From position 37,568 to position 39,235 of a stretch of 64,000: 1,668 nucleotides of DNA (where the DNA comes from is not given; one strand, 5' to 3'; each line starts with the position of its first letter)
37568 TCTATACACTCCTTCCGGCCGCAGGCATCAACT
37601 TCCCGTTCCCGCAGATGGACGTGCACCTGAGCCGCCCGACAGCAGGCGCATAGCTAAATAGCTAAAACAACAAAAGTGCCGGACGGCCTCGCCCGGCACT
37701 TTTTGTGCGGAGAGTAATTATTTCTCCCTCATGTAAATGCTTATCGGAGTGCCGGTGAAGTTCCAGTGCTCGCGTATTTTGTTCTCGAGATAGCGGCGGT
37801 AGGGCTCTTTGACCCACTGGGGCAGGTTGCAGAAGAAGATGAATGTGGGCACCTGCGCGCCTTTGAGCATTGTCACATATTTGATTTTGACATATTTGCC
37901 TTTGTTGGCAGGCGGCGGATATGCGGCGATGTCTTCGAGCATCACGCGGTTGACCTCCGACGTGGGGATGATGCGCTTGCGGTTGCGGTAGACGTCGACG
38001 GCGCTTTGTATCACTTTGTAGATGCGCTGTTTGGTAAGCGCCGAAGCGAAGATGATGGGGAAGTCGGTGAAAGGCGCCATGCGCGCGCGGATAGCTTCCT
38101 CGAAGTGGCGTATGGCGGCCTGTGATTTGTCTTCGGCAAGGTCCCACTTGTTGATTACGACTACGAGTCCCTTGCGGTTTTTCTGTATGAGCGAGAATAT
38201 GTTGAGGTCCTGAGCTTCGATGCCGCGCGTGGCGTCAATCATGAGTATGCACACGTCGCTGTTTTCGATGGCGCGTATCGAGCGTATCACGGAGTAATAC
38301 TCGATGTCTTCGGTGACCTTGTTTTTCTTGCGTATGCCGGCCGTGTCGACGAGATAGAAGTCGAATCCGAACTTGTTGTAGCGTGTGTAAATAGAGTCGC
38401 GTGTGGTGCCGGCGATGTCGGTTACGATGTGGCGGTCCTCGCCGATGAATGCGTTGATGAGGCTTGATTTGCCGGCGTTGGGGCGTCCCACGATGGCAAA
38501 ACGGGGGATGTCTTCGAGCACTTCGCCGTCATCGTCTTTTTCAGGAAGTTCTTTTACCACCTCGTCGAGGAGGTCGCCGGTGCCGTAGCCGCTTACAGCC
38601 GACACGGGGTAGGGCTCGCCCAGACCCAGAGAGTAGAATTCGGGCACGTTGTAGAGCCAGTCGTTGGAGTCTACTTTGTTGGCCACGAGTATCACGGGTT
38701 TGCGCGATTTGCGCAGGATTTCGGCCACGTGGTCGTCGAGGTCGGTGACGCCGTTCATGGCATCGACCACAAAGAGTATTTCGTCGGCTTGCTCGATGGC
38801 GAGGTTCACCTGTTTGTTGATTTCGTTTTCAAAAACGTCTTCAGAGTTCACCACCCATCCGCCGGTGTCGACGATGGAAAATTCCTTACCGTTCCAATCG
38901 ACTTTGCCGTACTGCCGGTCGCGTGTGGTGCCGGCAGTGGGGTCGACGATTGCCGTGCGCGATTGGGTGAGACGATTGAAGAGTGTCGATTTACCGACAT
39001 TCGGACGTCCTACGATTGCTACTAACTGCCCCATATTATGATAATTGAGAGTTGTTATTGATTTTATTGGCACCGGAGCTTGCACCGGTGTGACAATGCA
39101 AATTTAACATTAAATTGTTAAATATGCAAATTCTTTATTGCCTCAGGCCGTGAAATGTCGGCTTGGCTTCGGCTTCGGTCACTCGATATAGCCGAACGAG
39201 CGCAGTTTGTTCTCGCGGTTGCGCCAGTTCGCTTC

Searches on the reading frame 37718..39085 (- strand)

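Call 53: search_protein_families(library=pfam, proteins=[window:37718-39085:-], max_evalue=0.001)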
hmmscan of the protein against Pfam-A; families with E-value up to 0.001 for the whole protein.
window:37718-39085:- (455 aa): 21 families
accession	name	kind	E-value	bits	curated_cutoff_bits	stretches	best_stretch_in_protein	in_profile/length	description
PF01926.29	MMR_HSR1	-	5.1e-62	207.4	21.9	2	22-137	2-113/113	50S ribosome-binding GTPase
PF02421.24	FeoB_N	-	8e-29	100.6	27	2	22-140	3-117/156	Ferrous iron transport protein B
PF14714.11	KH_dom-like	-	1.1e-28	99.8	27.3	1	373-453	2-81/81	KH-domain-like of EngA bacterial GTPase enzymes, C-terminal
PF00009.33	GTP_EFTU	-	5.8e-27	94.9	26.5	2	268-364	85-184/188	Elongation factor Tu GTP binding domain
PF00350.29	Dynamin_N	-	6.1e-14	52.8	27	0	197-221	2-26/168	Dynamin family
PF04548.22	AIG1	-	6.8e-12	45.6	27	2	23-125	4-108/212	AIG1 family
PF00071.28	Ras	-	1.5e-10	41.4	21.6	1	22-142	2-118/162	Ras family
PF03193.22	RsgA_GTPase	-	2.5e-10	40.9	30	0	10-48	97-135/174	RsgA GTPase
PF08477.19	Roc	-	2.3e-09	38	27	1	22-139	2-119/119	Ras of Complex, Roc, domain of DAPkinase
PF00005.33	ABC_tran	-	7.7e-09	36.7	25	1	17-102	9-94/137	ABC transporter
PF00025.27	Arf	-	1.6e-08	34.7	22.3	1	18-142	13-129/174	ADP-ribosylation factor family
PF09439.16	SRPRB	-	1.2e-07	31.8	25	1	21-124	5-96/178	Signal recognition particle receptor beta subunit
PF05621.17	TniB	-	5.4e-05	23.2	22.4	0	191-238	33-79/189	Bacterial TniB protein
PF02492.25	cobW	-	0.00012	22.2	20.7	0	240-329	83-169/180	CobW/HypB/UreG, nucleotide-binding domain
PF00448.28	SRP54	-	0.00023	21.3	22.7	0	237-291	80-129/196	SRP54-type protein, GTPase domain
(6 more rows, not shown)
